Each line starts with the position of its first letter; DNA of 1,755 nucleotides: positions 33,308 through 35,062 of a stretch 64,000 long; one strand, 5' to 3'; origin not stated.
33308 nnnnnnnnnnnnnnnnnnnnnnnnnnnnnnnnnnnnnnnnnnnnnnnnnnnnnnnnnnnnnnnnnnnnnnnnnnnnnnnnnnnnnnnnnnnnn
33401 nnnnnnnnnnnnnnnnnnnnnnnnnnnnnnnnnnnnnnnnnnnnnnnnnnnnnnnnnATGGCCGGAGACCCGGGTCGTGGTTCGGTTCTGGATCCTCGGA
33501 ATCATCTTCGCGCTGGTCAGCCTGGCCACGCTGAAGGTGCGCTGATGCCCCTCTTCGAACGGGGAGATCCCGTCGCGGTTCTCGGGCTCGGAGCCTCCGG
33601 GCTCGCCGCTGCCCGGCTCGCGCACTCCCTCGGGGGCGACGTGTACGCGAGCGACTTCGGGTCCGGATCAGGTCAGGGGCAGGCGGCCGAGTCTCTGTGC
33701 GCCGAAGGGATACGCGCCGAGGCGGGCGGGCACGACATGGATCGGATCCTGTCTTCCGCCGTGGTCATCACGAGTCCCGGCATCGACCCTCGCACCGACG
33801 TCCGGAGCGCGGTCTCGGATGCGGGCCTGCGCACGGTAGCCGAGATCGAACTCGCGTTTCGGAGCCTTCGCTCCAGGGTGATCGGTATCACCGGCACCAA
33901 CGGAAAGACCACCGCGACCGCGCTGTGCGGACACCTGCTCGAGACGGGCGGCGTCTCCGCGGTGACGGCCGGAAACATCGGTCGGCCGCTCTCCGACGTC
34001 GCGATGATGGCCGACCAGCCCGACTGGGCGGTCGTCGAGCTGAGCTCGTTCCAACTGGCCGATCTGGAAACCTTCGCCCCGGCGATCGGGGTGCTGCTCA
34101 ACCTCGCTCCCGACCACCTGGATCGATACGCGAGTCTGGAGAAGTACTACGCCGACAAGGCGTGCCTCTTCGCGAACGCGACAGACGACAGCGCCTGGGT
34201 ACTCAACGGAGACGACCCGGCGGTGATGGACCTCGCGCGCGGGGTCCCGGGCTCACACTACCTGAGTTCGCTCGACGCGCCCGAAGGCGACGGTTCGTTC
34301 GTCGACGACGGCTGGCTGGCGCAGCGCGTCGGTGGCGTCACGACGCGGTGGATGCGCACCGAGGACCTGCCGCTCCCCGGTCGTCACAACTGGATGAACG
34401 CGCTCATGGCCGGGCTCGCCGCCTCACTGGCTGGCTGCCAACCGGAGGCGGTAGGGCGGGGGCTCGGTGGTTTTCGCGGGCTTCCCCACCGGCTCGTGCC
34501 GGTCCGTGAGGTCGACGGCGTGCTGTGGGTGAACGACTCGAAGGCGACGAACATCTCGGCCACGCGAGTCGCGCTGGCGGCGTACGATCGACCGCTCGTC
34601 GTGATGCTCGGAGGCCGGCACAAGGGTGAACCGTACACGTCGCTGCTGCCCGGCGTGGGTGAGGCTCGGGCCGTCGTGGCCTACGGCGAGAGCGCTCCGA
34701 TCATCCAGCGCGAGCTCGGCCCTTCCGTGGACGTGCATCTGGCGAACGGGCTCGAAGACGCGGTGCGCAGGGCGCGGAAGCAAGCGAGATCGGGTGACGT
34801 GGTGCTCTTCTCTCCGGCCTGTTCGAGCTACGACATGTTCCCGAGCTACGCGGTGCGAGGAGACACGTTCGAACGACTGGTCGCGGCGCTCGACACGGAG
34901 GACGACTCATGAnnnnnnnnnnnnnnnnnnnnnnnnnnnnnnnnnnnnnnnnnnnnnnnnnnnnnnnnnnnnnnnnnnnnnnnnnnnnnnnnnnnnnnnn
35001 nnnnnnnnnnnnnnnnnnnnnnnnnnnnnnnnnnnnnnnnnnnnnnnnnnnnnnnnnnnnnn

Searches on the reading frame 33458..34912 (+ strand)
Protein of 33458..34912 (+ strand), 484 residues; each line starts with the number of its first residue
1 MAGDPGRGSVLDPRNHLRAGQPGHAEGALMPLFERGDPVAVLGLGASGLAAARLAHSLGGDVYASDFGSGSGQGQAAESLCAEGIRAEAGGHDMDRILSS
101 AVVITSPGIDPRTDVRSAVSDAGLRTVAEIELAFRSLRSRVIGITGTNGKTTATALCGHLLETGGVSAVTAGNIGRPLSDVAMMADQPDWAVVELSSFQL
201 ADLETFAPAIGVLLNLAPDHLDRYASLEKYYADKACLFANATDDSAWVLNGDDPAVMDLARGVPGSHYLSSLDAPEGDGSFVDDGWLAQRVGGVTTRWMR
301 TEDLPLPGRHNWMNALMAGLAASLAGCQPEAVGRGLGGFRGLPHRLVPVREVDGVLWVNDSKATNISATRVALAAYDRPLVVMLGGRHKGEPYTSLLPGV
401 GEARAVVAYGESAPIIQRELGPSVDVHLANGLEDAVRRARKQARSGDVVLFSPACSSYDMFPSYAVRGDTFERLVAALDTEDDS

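Call 36: search_protein_families(library=pfam, proteins=[window:33458-34912:+], max_evalue=0.0001)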
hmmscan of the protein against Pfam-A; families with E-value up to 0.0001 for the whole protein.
window:33458-34912:+ (484 aa): 3 families
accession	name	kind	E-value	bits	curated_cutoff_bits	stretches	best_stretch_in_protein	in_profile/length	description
PF08245.18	Mur_ligase_M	-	1.4e-27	97.5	24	1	144-321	1-199/200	Mur ligase middle domain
PF02875.26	Mur_ligase_C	-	2.6e-12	48.1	28.4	1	344-455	1-127/127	Mur ligase, glutamate ligase domain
PF21799.2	MurD-like_N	-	8.9e-06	26.3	27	1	39-125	3-85/88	Mur ligase MurD-like, N-terminal domain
